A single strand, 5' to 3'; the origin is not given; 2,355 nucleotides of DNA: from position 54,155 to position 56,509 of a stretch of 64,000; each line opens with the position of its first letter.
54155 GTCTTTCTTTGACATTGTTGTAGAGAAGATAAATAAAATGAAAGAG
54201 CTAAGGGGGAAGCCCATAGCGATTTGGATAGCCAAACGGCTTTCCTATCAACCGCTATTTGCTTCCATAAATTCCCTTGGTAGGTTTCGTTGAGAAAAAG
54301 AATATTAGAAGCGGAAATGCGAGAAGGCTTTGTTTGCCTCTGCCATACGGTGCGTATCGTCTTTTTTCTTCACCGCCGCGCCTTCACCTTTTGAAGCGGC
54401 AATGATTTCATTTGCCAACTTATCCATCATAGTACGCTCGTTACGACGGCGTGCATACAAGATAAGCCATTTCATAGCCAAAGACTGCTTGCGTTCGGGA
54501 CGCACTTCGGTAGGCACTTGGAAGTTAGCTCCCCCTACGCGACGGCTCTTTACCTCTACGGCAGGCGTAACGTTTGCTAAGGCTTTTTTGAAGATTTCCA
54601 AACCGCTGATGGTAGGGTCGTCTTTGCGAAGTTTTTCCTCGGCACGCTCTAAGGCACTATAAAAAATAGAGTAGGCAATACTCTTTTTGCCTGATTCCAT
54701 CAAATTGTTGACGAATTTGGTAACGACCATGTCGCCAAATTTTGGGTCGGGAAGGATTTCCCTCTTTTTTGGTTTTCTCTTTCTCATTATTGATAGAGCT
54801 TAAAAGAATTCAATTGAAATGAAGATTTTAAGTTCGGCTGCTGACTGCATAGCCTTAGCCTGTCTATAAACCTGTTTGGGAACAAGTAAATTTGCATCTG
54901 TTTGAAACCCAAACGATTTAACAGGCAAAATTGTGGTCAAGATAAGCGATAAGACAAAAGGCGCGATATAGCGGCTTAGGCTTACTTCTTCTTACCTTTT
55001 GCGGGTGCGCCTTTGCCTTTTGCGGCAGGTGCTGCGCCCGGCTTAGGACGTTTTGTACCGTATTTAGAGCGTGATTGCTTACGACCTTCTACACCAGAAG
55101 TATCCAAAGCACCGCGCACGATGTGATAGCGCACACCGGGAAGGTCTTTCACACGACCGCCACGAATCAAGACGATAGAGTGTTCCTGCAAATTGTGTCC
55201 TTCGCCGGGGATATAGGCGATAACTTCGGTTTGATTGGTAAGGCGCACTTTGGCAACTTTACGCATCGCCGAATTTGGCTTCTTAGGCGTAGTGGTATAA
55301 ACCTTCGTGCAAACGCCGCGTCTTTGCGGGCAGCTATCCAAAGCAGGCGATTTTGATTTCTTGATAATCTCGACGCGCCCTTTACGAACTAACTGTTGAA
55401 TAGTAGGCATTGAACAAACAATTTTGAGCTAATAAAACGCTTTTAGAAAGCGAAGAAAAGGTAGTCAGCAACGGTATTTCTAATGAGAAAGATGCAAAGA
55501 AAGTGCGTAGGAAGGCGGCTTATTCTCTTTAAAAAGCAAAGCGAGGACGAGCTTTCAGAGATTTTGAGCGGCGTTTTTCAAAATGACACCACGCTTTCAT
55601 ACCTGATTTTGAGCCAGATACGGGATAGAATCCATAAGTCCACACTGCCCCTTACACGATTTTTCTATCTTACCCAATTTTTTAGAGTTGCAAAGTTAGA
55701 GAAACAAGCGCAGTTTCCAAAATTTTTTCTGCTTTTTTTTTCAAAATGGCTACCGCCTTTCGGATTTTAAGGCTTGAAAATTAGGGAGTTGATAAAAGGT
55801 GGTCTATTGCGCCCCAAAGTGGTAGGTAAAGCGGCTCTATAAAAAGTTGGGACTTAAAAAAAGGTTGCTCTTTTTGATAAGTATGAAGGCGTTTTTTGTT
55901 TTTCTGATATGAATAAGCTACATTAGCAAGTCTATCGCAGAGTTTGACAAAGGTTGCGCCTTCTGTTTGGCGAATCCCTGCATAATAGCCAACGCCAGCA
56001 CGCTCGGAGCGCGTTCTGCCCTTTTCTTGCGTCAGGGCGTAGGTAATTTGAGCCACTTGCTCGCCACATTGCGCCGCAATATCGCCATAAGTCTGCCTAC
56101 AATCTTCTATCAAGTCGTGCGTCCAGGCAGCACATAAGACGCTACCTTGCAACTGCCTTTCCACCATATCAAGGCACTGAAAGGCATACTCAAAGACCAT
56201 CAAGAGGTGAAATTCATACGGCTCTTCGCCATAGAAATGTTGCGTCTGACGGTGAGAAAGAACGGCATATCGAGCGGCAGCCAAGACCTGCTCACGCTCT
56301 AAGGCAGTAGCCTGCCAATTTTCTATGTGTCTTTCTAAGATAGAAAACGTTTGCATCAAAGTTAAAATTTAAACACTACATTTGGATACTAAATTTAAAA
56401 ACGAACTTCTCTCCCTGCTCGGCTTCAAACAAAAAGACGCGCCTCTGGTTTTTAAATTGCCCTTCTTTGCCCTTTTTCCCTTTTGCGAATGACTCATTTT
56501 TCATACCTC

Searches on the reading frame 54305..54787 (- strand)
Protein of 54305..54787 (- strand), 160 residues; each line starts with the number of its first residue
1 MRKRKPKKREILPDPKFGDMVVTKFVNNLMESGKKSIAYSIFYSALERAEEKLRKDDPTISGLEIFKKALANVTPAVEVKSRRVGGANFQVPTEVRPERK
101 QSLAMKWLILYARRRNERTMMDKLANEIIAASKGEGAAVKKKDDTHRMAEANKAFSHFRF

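Call 75: search_protein_families(library=pfam, proteins=[window:54305-54787:-], max_evalue=0.0001)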
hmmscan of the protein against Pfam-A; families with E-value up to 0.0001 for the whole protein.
window:54305-54787:- (160 aa): 1 family
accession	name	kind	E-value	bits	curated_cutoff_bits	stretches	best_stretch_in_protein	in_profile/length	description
PF00177.27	Ribosomal_S7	-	1.9e-61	206.4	24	1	1-153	1-148/148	Ribosomal protein S7p/S5e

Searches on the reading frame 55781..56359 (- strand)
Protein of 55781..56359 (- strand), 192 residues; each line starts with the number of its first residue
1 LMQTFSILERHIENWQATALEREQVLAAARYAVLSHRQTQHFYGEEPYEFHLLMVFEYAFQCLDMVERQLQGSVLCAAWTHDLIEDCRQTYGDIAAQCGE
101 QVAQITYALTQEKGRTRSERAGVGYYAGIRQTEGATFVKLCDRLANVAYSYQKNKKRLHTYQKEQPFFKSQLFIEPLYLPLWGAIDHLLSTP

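Call 75: search_protein_families(library=pfam, proteins=[window:55781-56359:-], max_evalue=0.0001)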
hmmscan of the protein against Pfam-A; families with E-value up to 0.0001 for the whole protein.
window:55781-56359:- (192 aa): 1 family
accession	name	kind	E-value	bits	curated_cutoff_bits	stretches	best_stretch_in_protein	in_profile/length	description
PF13328.12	HD_4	-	3.7e-06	27.2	27.2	1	28-162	1-139/156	HD domain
